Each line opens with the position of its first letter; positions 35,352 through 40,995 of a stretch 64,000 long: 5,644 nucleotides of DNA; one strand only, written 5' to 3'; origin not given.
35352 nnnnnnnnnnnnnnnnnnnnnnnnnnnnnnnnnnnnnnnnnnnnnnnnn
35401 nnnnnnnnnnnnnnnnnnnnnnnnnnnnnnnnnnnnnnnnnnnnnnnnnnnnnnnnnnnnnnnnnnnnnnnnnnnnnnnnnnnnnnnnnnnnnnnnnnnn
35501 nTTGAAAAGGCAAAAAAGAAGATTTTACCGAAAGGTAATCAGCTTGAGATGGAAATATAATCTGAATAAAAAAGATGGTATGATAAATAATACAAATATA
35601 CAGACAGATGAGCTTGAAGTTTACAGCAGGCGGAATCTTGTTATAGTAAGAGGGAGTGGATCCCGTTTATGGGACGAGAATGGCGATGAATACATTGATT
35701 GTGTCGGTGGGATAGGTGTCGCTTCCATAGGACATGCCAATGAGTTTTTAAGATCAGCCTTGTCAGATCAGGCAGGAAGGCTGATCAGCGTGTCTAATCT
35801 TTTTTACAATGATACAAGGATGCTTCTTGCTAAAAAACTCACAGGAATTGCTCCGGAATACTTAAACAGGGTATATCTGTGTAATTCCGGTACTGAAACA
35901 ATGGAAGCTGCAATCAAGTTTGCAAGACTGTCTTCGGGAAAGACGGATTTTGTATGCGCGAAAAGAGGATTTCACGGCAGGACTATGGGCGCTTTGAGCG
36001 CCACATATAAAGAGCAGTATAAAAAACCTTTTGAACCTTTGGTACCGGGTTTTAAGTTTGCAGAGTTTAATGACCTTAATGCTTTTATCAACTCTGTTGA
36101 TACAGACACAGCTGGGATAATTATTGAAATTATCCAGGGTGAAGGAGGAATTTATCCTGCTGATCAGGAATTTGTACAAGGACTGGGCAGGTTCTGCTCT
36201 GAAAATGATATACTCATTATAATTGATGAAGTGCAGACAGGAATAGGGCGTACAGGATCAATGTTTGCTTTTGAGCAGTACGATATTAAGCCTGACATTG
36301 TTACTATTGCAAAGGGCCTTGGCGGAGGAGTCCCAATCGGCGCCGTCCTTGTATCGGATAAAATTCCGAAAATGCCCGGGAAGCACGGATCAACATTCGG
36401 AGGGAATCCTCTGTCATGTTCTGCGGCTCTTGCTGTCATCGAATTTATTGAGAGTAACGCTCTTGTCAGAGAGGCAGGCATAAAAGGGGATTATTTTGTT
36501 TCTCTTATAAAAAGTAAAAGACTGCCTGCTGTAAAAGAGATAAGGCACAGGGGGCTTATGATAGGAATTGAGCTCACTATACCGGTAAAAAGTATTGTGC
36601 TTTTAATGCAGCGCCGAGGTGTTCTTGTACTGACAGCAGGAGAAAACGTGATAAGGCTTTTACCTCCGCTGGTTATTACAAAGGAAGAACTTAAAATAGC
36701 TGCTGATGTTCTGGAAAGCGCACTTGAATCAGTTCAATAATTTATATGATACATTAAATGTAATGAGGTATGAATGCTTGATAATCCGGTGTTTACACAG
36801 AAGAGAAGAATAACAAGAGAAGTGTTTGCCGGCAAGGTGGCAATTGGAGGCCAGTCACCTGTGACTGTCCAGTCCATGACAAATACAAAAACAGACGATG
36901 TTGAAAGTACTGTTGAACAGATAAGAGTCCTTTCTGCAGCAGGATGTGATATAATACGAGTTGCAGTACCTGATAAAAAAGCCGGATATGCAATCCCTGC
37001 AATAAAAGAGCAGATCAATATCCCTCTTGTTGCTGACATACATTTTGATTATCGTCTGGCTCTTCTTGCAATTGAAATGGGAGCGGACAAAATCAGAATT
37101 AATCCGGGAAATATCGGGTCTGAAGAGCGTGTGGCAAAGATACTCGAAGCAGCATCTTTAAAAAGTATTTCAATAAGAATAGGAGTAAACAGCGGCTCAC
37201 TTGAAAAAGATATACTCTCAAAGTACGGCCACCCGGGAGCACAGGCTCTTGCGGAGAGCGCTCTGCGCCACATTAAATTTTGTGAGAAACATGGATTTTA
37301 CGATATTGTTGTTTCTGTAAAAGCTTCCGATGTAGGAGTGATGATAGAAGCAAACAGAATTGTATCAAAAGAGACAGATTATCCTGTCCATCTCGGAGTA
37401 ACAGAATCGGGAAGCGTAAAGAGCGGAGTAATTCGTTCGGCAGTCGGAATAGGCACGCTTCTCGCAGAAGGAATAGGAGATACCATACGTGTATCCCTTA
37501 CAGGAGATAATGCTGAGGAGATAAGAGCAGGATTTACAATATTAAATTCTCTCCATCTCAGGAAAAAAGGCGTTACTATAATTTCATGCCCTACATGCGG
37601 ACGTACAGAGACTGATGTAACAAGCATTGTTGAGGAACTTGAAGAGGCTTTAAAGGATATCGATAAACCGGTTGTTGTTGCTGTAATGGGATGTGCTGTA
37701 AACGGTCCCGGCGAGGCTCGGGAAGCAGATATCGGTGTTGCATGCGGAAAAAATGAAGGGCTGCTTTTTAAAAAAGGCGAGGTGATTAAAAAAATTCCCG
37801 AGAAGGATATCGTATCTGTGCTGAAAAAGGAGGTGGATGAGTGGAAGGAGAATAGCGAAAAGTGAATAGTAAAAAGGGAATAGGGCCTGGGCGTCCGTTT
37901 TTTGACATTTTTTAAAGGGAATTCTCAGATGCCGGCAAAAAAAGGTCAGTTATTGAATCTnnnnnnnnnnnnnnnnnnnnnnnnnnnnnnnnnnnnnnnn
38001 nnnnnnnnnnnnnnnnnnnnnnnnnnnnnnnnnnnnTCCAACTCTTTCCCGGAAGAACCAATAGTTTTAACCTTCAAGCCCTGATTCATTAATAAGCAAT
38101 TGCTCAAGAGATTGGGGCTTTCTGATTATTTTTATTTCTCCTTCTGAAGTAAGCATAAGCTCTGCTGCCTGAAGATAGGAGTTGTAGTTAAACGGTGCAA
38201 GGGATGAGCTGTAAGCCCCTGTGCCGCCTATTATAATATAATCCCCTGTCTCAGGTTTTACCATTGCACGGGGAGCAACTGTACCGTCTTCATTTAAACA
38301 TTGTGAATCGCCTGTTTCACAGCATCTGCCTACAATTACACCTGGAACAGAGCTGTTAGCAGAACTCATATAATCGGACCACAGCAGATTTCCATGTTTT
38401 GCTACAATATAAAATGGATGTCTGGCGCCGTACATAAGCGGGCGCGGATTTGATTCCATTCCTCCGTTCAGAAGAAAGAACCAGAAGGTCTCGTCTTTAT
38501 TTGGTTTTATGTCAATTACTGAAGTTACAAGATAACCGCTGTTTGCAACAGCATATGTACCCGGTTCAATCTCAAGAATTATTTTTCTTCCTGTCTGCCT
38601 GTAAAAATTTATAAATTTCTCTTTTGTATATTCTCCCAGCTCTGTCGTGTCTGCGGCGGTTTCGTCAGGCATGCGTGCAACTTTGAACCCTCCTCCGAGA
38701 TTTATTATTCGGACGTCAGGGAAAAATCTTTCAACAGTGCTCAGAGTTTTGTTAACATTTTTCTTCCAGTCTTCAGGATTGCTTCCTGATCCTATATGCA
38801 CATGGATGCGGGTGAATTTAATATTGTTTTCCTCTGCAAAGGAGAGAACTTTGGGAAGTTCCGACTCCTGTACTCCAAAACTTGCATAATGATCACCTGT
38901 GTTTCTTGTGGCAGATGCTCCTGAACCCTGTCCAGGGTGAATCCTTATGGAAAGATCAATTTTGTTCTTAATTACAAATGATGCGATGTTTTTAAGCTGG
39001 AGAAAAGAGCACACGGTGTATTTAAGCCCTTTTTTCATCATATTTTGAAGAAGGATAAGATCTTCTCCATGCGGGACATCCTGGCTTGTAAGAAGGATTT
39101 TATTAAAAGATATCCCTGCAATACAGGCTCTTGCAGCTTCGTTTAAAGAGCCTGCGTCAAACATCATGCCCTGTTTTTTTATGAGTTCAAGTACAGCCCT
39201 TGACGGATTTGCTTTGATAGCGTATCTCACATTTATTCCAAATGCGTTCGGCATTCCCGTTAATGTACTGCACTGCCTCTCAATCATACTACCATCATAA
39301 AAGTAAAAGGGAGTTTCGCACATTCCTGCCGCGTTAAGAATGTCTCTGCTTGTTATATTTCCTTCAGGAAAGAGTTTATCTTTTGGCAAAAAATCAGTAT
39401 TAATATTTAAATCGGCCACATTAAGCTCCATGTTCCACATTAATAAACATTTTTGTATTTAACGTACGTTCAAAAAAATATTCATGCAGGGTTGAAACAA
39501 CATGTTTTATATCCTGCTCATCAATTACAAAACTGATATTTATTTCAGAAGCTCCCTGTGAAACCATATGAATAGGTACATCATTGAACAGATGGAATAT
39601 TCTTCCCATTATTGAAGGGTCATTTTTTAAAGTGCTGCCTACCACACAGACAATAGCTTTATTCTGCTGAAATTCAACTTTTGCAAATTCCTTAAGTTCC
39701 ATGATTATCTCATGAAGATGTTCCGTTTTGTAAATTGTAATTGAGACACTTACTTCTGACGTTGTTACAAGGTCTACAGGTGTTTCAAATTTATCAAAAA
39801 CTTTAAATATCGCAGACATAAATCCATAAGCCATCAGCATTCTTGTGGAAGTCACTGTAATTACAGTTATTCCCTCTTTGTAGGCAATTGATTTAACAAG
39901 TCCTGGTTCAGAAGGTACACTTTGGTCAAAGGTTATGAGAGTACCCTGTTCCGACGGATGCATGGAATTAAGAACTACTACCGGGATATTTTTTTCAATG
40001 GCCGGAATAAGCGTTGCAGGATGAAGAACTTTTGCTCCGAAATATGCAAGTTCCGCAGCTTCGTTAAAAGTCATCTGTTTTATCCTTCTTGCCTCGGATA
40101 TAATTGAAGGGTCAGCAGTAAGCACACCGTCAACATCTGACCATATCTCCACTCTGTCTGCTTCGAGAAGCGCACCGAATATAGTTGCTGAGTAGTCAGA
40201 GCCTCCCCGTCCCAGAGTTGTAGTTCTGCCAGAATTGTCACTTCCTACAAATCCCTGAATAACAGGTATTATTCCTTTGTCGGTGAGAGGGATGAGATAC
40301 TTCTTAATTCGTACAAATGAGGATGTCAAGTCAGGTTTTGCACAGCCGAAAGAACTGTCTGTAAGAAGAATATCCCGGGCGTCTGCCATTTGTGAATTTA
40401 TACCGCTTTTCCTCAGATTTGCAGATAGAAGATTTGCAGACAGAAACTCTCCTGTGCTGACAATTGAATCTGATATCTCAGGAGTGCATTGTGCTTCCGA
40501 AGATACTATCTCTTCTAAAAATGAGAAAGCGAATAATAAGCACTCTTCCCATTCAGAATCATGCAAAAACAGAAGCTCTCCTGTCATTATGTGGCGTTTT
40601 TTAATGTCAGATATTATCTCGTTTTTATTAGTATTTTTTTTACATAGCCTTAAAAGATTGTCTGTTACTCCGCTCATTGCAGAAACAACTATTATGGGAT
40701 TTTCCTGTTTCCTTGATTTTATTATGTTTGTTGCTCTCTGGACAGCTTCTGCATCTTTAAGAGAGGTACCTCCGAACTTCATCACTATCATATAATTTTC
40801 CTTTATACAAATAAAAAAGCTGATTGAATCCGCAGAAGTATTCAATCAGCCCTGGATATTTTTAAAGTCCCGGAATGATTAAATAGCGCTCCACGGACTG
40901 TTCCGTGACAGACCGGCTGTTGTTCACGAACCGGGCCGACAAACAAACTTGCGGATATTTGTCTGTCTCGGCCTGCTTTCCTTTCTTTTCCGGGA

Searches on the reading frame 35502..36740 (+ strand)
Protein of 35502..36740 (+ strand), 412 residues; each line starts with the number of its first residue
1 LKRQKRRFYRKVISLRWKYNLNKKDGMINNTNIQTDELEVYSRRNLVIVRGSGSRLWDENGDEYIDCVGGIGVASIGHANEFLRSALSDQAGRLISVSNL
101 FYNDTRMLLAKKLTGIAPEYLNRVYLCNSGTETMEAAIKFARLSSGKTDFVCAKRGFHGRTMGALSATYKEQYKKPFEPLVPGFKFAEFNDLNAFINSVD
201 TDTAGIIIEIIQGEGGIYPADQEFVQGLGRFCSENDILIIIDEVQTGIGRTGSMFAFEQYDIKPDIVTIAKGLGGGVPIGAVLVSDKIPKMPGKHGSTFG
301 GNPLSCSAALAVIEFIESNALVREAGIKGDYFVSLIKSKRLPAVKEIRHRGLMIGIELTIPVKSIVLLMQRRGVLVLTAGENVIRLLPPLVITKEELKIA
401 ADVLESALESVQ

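Call 5: search_protein_families(library=pfam, proteins=[window:35502-36740:+], max_evalue=0.001)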
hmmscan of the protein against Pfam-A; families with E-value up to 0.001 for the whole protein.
window:35502-36740:+ (412 aa): 1 family
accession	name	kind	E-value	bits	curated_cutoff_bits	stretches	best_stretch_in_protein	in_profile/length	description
PF00202.27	Aminotran_3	-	3.1e-107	359.2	30.5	1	45-408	10-403/403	Aminotransferase class-III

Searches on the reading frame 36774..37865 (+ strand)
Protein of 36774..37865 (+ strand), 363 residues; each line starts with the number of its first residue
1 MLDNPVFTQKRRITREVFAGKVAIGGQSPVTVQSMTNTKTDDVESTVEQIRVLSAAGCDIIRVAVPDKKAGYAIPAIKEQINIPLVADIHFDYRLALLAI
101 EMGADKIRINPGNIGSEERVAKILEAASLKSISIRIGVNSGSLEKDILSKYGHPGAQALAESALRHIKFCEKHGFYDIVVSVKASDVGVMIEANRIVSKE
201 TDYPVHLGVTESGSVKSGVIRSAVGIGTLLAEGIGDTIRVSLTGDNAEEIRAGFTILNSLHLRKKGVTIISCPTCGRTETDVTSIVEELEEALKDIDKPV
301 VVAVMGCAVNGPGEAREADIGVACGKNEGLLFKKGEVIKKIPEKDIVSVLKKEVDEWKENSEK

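Call 5: search_protein_families(library=pfam, proteins=[window:36774-37865:+], max_evalue=0.001)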
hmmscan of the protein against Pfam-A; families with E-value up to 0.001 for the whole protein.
window:36774-37865:+ (363 aa): 1 family
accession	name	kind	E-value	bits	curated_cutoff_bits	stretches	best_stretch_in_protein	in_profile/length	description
PF04551.19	GcpE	-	7.2e-149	495.9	32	1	14-355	1-342/343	GcpE protein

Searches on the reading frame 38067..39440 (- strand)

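Call 5: search_protein_families(library=pfam, proteins=[window:38067-39440:-], max_evalue=0.001)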
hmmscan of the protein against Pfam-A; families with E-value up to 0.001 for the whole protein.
window:38067-39440:- (457 aa): 2 families
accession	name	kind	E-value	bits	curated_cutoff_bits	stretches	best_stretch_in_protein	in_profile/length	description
PF02784.22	Orn_Arg_deC_N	-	5.2e-29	101.8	23.4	1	64-299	12-247/247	Pyridoxal-dependent decarboxylase, pyridoxal binding domain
PF00278.28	Orn_DAP_Arg_deC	-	1.5e-11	44.8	23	1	47-407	3-94/95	Pyridoxal-dependent decarboxylase, C-terminal sheet domain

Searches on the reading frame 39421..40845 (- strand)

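Call 5: search_protein_families(library=pfam, proteins=[window:39421-40845:-], max_evalue=0.001)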
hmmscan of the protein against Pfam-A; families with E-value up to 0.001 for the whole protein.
window:39421-40845:- (474 aa): 3 families
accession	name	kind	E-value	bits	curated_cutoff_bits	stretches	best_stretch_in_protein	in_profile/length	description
PF00696.33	AA_kinase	-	1.6e-53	182.3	24.9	1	19-293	2-234/234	Amino acid kinase family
PF22468.2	ACT_9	-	4.7e-22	78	27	1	399-457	1-61/61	ACT domain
PF13840.12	ACT_7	-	0.00014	22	27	0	395-455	5-65/65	ACT domain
